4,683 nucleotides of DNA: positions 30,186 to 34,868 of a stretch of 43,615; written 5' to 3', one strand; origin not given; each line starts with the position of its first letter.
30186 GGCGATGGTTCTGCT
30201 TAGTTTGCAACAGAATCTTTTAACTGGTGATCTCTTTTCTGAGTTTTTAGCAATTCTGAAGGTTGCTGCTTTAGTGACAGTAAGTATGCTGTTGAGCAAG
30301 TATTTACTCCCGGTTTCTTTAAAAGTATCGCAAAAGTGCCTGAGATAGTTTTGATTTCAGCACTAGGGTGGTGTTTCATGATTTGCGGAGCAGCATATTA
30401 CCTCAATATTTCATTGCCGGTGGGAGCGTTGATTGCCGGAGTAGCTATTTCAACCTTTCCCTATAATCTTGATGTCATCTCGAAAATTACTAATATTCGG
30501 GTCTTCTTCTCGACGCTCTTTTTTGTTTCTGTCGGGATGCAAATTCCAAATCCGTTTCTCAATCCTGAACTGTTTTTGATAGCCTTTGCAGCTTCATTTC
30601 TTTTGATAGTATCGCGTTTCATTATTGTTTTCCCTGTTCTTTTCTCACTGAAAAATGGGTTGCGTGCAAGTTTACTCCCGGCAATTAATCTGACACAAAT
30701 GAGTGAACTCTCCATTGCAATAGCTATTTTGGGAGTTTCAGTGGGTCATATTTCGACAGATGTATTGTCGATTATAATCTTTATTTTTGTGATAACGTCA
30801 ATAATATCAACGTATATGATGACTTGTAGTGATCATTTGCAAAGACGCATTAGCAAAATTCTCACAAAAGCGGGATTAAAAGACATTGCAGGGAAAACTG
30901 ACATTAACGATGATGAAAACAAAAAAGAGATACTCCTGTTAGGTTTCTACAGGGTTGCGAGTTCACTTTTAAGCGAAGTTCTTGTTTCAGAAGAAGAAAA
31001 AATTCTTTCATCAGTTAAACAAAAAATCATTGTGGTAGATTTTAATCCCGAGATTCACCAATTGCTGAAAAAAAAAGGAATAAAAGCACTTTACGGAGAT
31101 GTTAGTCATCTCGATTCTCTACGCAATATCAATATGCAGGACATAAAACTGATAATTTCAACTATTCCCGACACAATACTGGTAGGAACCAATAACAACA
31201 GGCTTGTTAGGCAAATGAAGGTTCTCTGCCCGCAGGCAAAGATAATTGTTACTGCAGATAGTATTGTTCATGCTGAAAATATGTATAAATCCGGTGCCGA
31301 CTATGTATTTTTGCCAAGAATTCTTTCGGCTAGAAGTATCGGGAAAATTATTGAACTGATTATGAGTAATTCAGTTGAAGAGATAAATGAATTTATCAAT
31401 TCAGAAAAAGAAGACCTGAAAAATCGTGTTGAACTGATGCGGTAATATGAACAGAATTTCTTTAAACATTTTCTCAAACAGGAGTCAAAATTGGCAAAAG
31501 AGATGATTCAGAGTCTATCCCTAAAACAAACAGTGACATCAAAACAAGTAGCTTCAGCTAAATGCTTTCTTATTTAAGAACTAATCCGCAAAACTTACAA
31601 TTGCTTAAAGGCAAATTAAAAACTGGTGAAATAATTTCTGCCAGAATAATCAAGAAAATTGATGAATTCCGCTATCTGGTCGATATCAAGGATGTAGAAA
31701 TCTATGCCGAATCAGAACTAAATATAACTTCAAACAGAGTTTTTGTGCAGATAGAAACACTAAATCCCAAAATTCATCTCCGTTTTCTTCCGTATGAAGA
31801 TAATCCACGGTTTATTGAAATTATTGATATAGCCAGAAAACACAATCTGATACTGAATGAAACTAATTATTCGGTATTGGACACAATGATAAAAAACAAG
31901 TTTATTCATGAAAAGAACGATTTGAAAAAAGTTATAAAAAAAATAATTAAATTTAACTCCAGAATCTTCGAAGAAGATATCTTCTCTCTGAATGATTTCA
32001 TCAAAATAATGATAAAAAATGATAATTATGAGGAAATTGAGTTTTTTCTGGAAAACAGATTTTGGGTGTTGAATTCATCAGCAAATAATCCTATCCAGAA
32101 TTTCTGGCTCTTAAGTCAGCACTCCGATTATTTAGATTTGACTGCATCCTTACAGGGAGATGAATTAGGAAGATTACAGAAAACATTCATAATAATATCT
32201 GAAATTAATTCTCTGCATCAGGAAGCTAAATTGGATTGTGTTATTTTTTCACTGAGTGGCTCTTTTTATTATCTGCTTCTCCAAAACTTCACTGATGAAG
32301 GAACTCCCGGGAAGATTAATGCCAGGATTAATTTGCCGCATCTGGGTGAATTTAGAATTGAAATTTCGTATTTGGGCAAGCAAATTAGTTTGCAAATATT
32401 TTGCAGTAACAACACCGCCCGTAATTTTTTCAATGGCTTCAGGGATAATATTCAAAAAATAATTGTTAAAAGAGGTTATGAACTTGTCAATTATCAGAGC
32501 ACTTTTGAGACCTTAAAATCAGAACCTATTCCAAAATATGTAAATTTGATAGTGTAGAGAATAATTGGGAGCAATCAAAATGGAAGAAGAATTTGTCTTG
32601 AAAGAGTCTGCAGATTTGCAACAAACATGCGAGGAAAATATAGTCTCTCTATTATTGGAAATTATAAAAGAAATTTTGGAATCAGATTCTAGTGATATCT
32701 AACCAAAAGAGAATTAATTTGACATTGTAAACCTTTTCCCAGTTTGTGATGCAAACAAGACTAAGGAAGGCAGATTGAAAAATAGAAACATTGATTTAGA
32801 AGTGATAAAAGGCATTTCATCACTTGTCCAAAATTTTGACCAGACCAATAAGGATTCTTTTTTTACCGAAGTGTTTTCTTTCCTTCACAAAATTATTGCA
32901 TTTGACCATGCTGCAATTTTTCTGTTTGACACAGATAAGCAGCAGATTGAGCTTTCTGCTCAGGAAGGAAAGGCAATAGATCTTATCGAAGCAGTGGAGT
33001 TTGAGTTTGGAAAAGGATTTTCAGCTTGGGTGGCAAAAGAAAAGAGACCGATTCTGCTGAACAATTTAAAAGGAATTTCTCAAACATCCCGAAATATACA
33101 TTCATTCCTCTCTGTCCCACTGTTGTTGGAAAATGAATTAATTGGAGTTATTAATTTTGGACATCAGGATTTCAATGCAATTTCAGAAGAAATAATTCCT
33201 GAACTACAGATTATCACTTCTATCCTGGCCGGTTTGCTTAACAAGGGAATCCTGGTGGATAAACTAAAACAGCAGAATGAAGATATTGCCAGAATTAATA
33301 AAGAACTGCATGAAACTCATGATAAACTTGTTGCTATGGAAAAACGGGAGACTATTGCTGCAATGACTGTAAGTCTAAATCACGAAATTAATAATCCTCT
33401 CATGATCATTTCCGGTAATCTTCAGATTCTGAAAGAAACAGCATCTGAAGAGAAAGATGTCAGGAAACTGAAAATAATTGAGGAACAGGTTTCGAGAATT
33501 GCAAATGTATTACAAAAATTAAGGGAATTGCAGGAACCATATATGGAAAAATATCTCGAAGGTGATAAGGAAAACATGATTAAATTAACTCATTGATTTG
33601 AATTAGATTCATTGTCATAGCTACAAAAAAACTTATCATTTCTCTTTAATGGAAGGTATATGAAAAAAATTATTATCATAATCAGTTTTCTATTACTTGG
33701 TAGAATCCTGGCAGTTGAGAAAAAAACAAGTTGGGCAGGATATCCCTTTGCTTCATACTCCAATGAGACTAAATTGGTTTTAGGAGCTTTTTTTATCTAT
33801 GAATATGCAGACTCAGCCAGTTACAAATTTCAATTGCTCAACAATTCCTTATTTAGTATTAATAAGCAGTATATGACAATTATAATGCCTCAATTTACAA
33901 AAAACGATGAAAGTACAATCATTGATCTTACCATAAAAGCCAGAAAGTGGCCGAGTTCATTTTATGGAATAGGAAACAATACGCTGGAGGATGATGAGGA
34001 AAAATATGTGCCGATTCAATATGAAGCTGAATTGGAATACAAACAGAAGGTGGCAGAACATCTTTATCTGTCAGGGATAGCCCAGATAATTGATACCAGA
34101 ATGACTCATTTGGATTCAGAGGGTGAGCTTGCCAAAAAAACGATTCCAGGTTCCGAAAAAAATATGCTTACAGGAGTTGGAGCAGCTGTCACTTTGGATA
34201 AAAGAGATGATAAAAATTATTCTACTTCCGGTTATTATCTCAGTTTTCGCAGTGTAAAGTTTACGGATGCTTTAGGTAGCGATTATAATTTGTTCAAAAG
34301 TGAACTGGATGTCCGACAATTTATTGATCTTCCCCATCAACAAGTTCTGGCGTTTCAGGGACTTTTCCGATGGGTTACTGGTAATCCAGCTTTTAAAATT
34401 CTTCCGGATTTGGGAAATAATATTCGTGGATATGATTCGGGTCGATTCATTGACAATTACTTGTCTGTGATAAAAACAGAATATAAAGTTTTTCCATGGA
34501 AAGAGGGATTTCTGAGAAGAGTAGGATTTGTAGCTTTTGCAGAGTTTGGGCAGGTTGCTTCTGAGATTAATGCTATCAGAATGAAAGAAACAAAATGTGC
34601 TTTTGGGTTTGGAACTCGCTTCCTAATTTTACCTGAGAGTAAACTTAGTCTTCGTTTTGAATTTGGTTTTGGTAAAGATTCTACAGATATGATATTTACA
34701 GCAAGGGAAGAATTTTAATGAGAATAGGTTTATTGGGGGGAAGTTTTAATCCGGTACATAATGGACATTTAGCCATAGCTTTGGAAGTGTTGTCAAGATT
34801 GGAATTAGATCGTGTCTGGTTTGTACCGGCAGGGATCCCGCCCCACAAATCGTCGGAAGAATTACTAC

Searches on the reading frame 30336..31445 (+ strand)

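Call 11: search_protein_families(library=pfam, proteins=[window:30336-31445:+], max_evalue=0.001)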
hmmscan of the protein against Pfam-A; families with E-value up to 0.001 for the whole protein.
window:30336-31445:+ (369 aa): 2 families
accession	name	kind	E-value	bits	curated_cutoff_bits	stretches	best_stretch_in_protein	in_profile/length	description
PF00999.27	Na_H_Exchanger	-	1.2e-20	74.1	26.2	1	3-159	207-371/375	Sodium/hydrogen exchanger, transmembrane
PF02254.24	TrkA_N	-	2e-16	60.8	23.8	1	223-327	16-116/116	TrkA-N domain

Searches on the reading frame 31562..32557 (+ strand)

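Call 11: search_protein_families(library=pfam, proteins=[window:31562-32557:+], max_evalue=0.001)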
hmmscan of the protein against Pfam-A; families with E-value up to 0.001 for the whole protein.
window:31562-32557:+ (331 aa): 1 family
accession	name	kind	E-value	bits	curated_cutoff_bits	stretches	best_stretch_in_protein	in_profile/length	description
PF02120.21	Flg_hook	-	8.5e-05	22.7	29.8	1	250-310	13-73/85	Flagellar hook-length control protein FliK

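Call 64: search_protein_families(library=padloc, proteins=[window:31562-32557:+], max_evalue=0.001)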
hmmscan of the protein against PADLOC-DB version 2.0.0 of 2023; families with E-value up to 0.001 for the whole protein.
window:31562-32557:+ (331 aa): 0 families

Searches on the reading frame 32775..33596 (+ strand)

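Call 11: search_protein_families(library=pfam, proteins=[window:32775-33596:+], max_evalue=0.001)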
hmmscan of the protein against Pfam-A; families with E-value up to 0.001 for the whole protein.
window:32775-33596:+ (273 aa): 4 families
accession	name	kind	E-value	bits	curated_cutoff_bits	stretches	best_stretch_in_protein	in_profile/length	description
PF13185.12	GAF_2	-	4.8e-14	53.2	28.6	1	25-152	3-132/136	GAF domain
PF00512.31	HisKA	-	1e-09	38.8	26.9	1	200-253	8-61/66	His Kinase A (phospho-acceptor) domain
PF01590.32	GAF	-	4.2e-09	37.5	22.4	1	28-135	4-116/133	GAF domain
PF13492.12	GAF_3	-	4.4e-07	30.8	27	1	28-139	4-111/129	GAF domain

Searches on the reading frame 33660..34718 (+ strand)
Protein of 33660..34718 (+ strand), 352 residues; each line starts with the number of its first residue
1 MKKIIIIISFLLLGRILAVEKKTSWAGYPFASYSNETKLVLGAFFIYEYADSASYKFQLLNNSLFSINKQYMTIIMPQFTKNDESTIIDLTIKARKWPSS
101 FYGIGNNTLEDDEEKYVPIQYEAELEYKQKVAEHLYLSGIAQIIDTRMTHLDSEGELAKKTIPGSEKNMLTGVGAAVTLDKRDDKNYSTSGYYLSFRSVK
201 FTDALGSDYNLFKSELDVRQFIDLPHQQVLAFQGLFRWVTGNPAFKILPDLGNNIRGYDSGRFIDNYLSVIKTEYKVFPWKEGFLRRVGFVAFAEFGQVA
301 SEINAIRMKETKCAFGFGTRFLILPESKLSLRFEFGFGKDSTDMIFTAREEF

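Call 11: search_protein_families(library=pfam, proteins=[window:33660-34718:+], max_evalue=0.001)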
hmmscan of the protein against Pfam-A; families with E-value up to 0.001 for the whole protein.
window:33660-34718:+ (352 aa): 1 family
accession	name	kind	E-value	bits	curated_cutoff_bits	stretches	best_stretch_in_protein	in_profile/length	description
PF01103.29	Omp85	-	2.2e-08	34.5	24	1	74-299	26-261/325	Omp85 superfamily domain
